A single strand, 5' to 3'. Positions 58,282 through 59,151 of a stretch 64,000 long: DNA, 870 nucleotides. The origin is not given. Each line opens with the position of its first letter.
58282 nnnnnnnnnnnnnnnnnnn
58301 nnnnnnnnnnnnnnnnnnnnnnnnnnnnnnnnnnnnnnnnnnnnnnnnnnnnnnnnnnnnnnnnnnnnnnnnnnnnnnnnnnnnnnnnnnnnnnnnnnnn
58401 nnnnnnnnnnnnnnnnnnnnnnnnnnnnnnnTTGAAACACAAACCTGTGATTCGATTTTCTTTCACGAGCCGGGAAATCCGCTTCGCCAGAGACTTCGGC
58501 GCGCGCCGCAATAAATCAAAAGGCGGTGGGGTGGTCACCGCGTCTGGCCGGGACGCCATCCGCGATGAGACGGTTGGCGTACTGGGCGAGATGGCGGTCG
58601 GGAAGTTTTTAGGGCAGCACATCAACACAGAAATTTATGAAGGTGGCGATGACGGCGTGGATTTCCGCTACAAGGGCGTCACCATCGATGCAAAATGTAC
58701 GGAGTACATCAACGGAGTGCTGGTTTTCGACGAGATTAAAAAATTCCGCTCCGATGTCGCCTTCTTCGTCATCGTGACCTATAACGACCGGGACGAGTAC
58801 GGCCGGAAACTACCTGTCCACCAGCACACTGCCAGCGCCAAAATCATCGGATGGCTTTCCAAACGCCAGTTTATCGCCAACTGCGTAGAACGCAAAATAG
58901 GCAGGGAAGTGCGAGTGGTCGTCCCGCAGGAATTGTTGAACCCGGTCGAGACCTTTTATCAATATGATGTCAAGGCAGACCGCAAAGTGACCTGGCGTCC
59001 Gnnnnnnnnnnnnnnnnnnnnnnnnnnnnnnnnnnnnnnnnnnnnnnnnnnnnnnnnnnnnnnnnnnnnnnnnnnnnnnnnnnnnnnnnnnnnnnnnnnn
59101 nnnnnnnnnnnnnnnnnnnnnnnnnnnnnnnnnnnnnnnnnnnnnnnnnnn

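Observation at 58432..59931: Candidate compact Type II R-M pair: PD-(D/E)xK nuclease-like gene + methyltransferase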

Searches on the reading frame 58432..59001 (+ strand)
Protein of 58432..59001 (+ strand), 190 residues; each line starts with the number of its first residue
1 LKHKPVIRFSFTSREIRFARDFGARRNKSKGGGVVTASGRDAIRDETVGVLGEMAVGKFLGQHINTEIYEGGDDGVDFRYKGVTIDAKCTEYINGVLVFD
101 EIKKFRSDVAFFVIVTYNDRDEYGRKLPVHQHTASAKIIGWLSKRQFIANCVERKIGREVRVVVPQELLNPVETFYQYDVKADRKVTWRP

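Call 3: search_protein_families(library=pfam, proteins=[window:58432-59001:+], max_evalue=0.1)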
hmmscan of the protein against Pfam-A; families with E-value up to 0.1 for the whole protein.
window:58432-59001:+ (190 aa): 0 families

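Call 4: search_protein_families(library=phrogs, proteins=[window:58432-59001:+], max_evalue=0.01)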
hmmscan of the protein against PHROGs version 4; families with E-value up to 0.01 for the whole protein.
window:58432-59001:+ (190 aa): 1 family
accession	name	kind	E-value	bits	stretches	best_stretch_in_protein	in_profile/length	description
phrog_18407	-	unknown function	0.0081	17.2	0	28-175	29-158/162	-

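Call 6: search_protein_families(library=ncbifam, proteins=[window:58432-59001:+], max_evalue=0.1)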
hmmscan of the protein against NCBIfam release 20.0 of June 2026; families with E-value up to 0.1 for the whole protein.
window:58432-59001:+ (190 aa): 0 families

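Call 7: search_protein_families(library=padloc, proteins=[window:58432-59001:+], max_evalue=0.1)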
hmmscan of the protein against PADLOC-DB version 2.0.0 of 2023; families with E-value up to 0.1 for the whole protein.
window:58432-59001:+ (190 aa): 0 families

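Call 8: find_homologous_proteins(query=window:58432-59001:+)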
Query window:58432-59001:+ (190 aa): 1 proteins with E <= 0.001 among 190 candidates.
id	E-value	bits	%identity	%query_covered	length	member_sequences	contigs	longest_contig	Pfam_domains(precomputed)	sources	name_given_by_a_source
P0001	1.4e-120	418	98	100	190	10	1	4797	-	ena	-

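Call 9: search_solved_structures(query=window:58432-59001:+, max_evalue=10)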
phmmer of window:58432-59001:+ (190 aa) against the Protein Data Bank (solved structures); distinct sequences matched with E-value up to 10: 0.

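Call 11: search_dna_similar(query=window:58432-59001:+, collection=phages, mode=protein, max_evalue=1)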
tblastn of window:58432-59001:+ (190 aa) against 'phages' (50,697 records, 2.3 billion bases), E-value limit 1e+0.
Records with a match: 9; places in all: 9; records where one place covers at least 80% of the query: 0.
Best place of each record, by identity: <60% 9.
By first word of the organism name: Vibrio 8; Pseudomonas 1.
By host as written in the record: Pseudomonas poae Z9_5 1; Vibrio cyclitrophicus 10N.261.55.B9 1; Vibrio cyclitrophicus 10N.286.54.F4 1; Vibrio cyclitrophicus 10N.286.55.E6 1; Vibrio cyclitrophicus 10N.286.55.A5 1; Vibrio cyclitrophicus 10N.286.55.E8 1; Vibrio cyclitrophicus 10N.286.55.C7 1; Vibrio cyclitrophicus 10N.286.45.F8 1; and 1 more.
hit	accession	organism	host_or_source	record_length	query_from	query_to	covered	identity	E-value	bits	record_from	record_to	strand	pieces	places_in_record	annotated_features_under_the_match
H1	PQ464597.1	Pseudomonas phage Milchi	Pseudomonas poae Z9_5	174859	38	88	27%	40.4%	1e-1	39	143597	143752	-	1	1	RIIA lysis inhibitor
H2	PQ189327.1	Vibrio phage 10N.261.55.B9_PE003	Vibrio cyclitrophicus 10N.261.55.B9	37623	60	123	34%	30.8%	3e-1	37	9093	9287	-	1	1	hypothetical protein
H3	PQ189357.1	Vibrio phage 10N.286.54.F4_PE002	Vibrio cyclitrophicus 10N.286.54.F4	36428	60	123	34%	30.8%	5e-1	37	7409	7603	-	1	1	hypothetical protein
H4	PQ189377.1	Vibrio phage 10N.286.55.E6_PE002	Vibrio cyclitrophicus 10N.286.55.E6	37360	60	123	34%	30.8%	5e-1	37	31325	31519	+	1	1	hypothetical protein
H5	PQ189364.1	Vibrio phage 10N.286.55.A5_PE003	Vibrio cyclitrophicus 10N.286.55.A5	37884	60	123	34%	30.8%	6e-1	36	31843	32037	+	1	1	hypothetical protein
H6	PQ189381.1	Vibrio phage 10N.286.55.E8_PE004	Vibrio cyclitrophicus 10N.286.55.E8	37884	60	123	34%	30.8%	6e-1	36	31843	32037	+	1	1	hypothetical protein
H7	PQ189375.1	Vibrio phage 10N.286.55.C7_PE004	Vibrio cyclitrophicus 10N.286.55.C7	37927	60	123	34%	30.8%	6e-1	36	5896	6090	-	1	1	hypothetical protein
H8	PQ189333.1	Vibrio phage 10N.286.45.F8_PE002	Vibrio cyclitrophicus 10N.286.45.F8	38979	60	123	34%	30.8%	6e-1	36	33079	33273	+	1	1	hypothetical protein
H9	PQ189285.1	Vibrio phage 10N.222.45.E8_PE002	Vibrio cyclitrophicus 10N.222.45.E8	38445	60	123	34%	30.8%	6e-1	36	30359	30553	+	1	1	hypothetical protein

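Call 12: search_dna_similar(query=window:58432-59001:+, collection=plasmids, mode=protein, max_evalue=1)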
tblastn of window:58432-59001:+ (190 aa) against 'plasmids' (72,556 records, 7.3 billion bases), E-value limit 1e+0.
Records with a match: 1; places in all: 1; records where one place covers at least 80% of the query: 0.
Best place of each record, by identity: <60% 1.
By first word of the organism name: Jeotgalibacillus 1.
By predicted mobility (MOB-suite, as given by PLSDB): non-mobilizable 1.
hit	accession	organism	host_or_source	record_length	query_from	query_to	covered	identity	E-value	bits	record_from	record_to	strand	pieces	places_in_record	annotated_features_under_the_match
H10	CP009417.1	Jeotgalibacillus malaysiensis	-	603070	3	67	34%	36.4%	3e-1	39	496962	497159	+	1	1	hypothetical protein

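Call 16: find_encoding_contigs(protein=P0001, flank=10000)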
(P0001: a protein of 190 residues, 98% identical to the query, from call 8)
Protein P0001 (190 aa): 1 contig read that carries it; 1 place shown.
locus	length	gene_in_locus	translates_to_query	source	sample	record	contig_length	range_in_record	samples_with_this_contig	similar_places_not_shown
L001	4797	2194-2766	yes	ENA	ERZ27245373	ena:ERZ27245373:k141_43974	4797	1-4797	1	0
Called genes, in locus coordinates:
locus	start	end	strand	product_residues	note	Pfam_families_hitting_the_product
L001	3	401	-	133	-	?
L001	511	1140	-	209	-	-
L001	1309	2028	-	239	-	PF21946:LppM (weak)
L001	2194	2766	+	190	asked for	-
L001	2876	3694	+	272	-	PF01555:N6_N4_Mtase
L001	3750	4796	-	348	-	?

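Call 17: search_protein_representatives(protein=window:58432-59001:+)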
Query: 190 residues. Proteins with E-value up to 0.001 (for the whole library): 255; up to 1e-10: 18; up to 1e-30: 1. The best 150 are listed.
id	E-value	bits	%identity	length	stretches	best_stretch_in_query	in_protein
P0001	4.4e-121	417.8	98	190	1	1-190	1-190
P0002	1.6e-15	73.6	35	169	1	6-175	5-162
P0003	3.5e-14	69.2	36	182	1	9-173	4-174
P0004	5.2e-14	68.7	39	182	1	42-175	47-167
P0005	1.0e-13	67.7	38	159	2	22-115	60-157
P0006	1.1e-13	67.7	36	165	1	7-178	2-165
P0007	7.7e-13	64.9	40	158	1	47-175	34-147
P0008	1.1e-12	64.4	42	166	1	46-175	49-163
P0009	1.6e-12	63.8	35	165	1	13-164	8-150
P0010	1.9e-12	63.6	35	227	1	4-172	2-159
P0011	2.2e-12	63.4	38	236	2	18-125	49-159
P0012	3.9e-12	62.6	40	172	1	40-179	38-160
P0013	1.2e-11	61.0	34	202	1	45-164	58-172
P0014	1.9e-11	60.3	35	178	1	11-178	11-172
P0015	2.7e-11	59.8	34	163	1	42-174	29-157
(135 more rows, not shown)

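Call 21: search_solved_structures(query=A1, max_evalue=10, show_alignments=3)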
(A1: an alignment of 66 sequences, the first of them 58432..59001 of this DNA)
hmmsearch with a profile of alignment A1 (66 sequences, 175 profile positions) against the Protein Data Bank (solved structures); distinct sequences matched with E-value up to 10: 3.
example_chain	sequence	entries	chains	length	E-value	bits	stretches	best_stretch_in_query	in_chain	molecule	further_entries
9e6q_3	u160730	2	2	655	0.21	14.3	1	110-147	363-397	Putative signal-transduction protein with CBS domains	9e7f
5djo_A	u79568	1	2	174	0.71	12.6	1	9-86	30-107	Kinesin-like protein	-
6ui1_C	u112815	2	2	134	1.2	11.8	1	36-87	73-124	ciA-D12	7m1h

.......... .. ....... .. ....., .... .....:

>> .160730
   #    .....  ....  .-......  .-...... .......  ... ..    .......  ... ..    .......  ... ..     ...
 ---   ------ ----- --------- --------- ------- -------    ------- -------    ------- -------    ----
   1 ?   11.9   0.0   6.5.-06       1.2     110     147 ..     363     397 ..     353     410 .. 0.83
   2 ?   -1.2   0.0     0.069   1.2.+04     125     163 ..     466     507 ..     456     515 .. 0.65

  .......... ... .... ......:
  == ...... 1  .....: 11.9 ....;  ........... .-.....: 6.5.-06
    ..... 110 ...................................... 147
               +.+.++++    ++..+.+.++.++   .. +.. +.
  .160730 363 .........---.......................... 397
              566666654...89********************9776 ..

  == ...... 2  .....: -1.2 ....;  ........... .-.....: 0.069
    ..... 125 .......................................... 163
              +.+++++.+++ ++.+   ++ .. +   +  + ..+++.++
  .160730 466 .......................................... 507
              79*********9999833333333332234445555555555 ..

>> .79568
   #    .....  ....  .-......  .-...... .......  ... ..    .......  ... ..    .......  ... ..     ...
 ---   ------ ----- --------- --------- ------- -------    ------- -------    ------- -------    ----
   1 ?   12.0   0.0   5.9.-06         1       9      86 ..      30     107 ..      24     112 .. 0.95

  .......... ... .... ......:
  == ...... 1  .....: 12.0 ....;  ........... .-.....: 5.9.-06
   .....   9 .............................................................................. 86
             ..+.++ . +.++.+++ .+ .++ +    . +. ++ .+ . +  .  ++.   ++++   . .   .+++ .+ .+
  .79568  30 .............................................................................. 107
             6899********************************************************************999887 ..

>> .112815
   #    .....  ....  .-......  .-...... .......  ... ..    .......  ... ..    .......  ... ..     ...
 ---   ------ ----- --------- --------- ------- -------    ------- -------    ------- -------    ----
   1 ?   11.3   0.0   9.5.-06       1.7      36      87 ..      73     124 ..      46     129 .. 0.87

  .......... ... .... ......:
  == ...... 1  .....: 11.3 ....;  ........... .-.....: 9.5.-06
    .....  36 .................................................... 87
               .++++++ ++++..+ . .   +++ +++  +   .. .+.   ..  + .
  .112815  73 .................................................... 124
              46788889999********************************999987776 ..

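Call 22: search_protein_families(library=pfam, alignment_id=A1, max_evalue=1)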
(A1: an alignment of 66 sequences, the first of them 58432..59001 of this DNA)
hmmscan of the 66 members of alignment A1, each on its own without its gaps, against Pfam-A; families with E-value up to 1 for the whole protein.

A. member 1, window:58432-59001:+ (190 aa): 0 families

B. families by the number of members that match (of 66 scanned): 20 families
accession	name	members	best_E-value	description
PF19161.5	DUF5843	25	3.9e-08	Family of unknown function (DUF5843)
PF22522.2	DUF6998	14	0.00063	Family of unknown function (DUF6998)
PF08852.17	DUF1822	2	0.017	Protein of unknown function (DUF1822)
PF09126.16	NaeI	2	0.019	Restriction endonuclease NaeI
PF05176.20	ATP-synt_10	1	0.031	ATP10 protein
PF12600.14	DUF3769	1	0.064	Protein of unknown function (DUF3769)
PF09377.16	SBDS_domain_II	1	0.076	SBDS protein, domain II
PF03875.18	Statherin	1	0.077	Statherin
PF02107.21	FlgH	1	0.079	Flagellar L-ring protein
PF25325.1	EF-hand_EFHB_C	1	0.087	EFHB C-terminal EF-hand domain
PF21446.3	Gp34_trimer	1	0.088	Long-tail fiber proximal subunit, C-terminal, trimerization domain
PF07286.17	D-Glu_cyclase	1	0.11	D-glutamate cyclase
PF14485.11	DUF4431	1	0.12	Domain of unknown function (DUF4431)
PF12508.14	Transposon_TraM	1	0.13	Conjugative transposon, TraM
PF09248.15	DUF1965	1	0.13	Domain of unknown function (DUF1965)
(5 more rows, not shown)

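Call 25: find_encoding_contigs(protein=P0002, flank=6000, max_places=3)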
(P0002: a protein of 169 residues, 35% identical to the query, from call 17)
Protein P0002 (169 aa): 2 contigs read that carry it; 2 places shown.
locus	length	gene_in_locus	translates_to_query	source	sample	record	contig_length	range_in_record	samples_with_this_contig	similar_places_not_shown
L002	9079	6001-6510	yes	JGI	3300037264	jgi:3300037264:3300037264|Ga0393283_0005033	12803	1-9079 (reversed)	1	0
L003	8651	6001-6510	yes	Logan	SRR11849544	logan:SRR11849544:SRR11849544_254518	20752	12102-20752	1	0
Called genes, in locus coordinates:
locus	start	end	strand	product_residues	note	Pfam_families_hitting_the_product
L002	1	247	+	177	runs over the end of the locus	PF13328:HD_4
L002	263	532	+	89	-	-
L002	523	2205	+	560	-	PF00176:SNF2-rel_dom, PF00271:Helicase_C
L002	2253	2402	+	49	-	-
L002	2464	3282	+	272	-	PF02195:ParB_N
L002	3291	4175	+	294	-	PF02195:ParB_N, PF17762:HTH_ParB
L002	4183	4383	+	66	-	-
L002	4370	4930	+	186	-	-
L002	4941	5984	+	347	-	-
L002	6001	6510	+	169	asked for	-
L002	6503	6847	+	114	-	-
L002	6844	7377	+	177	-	PF01936:NYN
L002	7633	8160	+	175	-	-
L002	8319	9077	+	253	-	?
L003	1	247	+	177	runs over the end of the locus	PF13328:HD_4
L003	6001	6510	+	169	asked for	-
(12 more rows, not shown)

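Call 26: predict_structure(alignment_id=A1)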
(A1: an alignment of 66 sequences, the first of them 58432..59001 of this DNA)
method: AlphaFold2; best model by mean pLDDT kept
length: 190 residues; sequences in the alignment: 66
mean_pLDDT: 91.1   pTM: 0.87
mean pLDDT of the five models: 91.1, 90.1, 89.9, 89.8, 88.6
residues with pLDDT >= 90: 147; 70-90: 27; 50-70: 13; < 50: 3
segments of 3 or more residues with pLDDT < 50: 188-190
pLDDT, mean of each block of 10 residues (from residue 1): 85 96 91 59 92 98 91 88 97 97 97 97 90 97 98 96 98 95 68
secondary structure, 60 per line:
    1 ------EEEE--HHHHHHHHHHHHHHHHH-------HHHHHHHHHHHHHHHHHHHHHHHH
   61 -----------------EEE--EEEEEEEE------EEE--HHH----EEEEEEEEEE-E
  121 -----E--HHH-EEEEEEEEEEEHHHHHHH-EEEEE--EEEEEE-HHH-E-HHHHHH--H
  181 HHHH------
elements in order: E7-10 H13-29 H37-60 E78-80 E83-90 E97-99 E109-118 E133-143 H144-150 E152-156 E159-164 H172-177 H180-184

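Call 28: find_encoding_contigs(protein=P0003, flank=6000, max_places=3)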
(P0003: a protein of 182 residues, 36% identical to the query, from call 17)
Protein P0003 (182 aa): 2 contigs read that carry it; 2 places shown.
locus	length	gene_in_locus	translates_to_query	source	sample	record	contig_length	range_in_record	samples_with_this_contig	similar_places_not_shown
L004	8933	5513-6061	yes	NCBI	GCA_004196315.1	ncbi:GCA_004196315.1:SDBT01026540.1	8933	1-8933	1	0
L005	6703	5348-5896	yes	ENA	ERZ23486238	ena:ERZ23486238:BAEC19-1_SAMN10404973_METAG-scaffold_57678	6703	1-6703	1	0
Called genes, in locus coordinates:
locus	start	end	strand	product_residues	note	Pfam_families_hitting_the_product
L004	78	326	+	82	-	PF12728:HTH_17 (weak)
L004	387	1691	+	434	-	-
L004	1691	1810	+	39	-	-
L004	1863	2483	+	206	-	PF01464:SLT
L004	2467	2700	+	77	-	-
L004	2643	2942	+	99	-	-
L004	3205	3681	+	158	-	-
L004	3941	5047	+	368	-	PF04230:PS_pyruv_trans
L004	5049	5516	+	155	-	-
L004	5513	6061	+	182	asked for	-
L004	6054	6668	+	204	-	-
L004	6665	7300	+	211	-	PF05711:TylF, PF13578:Methyltransf_24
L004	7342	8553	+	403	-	PF00644:PARP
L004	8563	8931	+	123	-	?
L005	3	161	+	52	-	?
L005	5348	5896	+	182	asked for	-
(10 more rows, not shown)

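Call 29: find_encoding_contigs(protein=P0004, flank=6000, max_places=3)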
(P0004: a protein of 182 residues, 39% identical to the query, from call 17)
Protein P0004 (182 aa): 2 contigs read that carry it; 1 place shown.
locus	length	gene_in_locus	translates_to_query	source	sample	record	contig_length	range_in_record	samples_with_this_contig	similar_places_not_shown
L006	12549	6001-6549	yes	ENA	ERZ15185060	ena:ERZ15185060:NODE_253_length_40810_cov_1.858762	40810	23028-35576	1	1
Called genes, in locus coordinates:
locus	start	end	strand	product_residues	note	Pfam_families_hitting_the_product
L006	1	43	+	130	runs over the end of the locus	-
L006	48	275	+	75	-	-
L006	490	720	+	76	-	-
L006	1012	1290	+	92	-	-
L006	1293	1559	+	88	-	-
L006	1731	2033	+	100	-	-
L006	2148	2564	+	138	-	-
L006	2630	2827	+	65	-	-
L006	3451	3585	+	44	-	-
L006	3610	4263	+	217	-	-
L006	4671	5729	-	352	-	-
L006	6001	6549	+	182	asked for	-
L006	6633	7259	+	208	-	PF01844:HNH (weak)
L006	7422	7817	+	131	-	-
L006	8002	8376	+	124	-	-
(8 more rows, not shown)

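Call 33: list_cluster_members(proteins=[window:58432-59001:+, window:59095-59928:+, window:55861-56697:-, window:56750-57376:-, window:57541-58263:-, window:59987-61156:-, window:8371-12687:+, window:5363-7315:+, window:50116-50871:-, window:14734-15594:+])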
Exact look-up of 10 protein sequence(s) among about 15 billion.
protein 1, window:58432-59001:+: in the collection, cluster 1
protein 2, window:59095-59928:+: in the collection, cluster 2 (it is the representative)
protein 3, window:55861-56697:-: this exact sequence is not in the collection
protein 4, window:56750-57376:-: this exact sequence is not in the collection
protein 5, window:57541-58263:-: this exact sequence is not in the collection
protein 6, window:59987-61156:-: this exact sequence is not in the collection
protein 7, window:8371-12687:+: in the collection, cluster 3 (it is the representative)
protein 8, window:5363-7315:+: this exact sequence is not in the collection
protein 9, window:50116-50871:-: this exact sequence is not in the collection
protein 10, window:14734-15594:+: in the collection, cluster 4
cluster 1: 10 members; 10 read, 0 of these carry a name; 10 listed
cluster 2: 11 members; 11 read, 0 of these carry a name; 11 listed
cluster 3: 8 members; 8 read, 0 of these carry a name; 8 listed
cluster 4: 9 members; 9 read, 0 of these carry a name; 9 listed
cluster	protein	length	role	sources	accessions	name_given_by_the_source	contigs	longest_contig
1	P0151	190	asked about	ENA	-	-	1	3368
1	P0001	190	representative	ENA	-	-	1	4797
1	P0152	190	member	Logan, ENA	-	-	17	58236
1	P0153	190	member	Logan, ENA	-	-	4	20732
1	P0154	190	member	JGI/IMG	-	-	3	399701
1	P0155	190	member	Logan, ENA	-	-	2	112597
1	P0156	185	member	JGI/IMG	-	-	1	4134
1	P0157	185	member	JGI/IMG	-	-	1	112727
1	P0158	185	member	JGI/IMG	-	-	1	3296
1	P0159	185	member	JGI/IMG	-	-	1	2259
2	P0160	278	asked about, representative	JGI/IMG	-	-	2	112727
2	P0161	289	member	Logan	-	-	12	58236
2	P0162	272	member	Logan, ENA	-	-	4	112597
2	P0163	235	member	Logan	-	-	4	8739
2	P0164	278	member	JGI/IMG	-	-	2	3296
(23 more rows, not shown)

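Call 49: get_annotated_region(hit=H2, flank=4000)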
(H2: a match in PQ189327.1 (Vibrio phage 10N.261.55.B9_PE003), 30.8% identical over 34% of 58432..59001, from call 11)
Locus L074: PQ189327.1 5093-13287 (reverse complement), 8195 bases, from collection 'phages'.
description: Vibrio phage 10N.261.55.B9_PE003, complete genome.
organism: Vibrio phage 10N.261.55.B9_PE003 (NCBI taxid 3385307)
taxonomy: Viruses; Duplodnaviria; Heunggongvirae; Uroviricota; Caudoviricetes
host: Vibrio cyclitrophicus 10N.261.55.B9; source: seawater; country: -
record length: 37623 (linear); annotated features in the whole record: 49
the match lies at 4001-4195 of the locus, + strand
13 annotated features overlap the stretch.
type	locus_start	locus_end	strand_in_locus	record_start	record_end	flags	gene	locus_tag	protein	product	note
CDS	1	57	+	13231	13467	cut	-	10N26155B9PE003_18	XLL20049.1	hypothetical protein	VG30_BPML5_Gene_30_protein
CDS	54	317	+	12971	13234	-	-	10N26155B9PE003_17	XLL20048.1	hypothetical protein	YO26_BPHC1_Uncharacterized_11.3_kDa_protein_in_lys_ 3'region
CDS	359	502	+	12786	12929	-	-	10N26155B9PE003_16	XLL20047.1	hypothetical protein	Family_of_unknown_function_(DUF6890)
CDS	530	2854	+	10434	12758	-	-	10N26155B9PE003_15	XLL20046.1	hypothetical protein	TMP_BPHC1_Probable_tape_measure_protein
CDS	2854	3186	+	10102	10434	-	-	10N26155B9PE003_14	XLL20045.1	hypothetical protein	YO28_BPHC1_Uncharacterized_12.7_kDa_protein_in_lys_ 3'region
CDS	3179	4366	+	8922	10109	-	-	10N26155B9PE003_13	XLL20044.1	hypothetical protein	BPJ_BPP2_Baseplate_protein_J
CDS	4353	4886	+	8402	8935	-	-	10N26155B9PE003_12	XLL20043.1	hypothetical protein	TAIL1_BPHC1_Putative_tail_protein_gp30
CDS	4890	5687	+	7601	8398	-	-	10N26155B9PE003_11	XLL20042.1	hypothetical protein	FIB31_BPHC1_Probable_tail_fiber_protein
CDS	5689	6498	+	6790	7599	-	-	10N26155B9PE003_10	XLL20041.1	hypothetical protein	-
CDS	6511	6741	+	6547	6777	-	-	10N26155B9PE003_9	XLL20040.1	hypothetical protein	tail_fiber_protein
CDS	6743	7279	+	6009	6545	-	-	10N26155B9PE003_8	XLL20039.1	hypothetical protein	YO34_BPHC1_Uncharacterized_20.8_kDa_protein_in_lys_ 3'region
CDS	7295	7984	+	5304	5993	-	-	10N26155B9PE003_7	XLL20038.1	hypothetical protein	YO35_BPHC1_Uncharacterized_58.7_kDa_protein_in_lys_ 3'region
CDS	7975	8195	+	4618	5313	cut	-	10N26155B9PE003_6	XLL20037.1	hypothetical protein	YO35_BPHC1_Uncharacterized_58.7_kDa_protein_in_lys_ 3'region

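Call 54: fold_search(model_id=the predicted structure, library=viral)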
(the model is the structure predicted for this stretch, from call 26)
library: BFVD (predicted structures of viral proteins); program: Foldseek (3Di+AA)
matches with E <= 10: 175; with E <= 0.001: 49
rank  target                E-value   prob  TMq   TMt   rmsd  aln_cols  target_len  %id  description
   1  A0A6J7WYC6            1.2e-13  1.00  0.75  0.81   3.6       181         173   26  Uncharacterized protein [uncultured Caudovirales phage]
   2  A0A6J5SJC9            2.1e-13  1.00  0.74  0.86   3.9       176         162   20  Uncharacterized protein [uncultured Caudovirales phage]
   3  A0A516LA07            4.9e-11  1.00  0.70  0.81   4.0       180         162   25  (no name in the UniProt tables at hand)
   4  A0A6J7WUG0            1.5e-09  1.00  0.68  0.74   5.5       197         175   21  Uncharacterized protein [uncultured Caudovirales phage]
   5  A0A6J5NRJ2            2.5e-08  1.00  0.61  0.67   4.9       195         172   17  Restriction endonuclease [uncultured Caudovirales phage]
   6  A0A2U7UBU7            2.8e-08  1.00  0.65  0.36   4.9       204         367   20  Uncharacterized protein [Pandoravirus neocaledonia]
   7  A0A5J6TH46            3.4e-08  1.00  0.66  0.76   3.8       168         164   20  HNH endonuclease [Mycobacterium phage Antsirabe]
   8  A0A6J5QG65            3.8e-08  1.00  0.67  0.65   9.3       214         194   15  Uncharacterized protein [uncultured Caudovirales phage]
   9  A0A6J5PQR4            4.5e-08  1.00  0.63  0.71   4.3       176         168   18  Uncharacterized protein [uncultured Caudovirales phage]
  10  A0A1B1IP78            4.8e-08  1.00  0.69  0.78   4.1       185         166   14  (no name in the UniProt tables at hand)
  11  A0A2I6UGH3            1.7e-07  1.00  0.60  0.68   4.8       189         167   20  Uncharacterized protein [Salinibacter phage M8CR30-4]
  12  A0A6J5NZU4            1.9e-07  1.00  0.61  0.56   5.6       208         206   15  Uncharacterized protein [uncultured Caudovirales phage]
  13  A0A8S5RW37            2.1e-07  1.00  0.66  0.39   7.2       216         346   17  Uncharacterized protein [Siphoviridae sp. ctHip2]
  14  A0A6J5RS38            4.8e-07  1.00  0.55  0.63   6.1       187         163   14  Uncharacterized protein [uncultured Caudovirales phage]
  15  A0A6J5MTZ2            1.1e-06  1.00  0.60  0.64   5.2       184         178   17  Uncharacterized protein [uncultured Caudovirales phage]
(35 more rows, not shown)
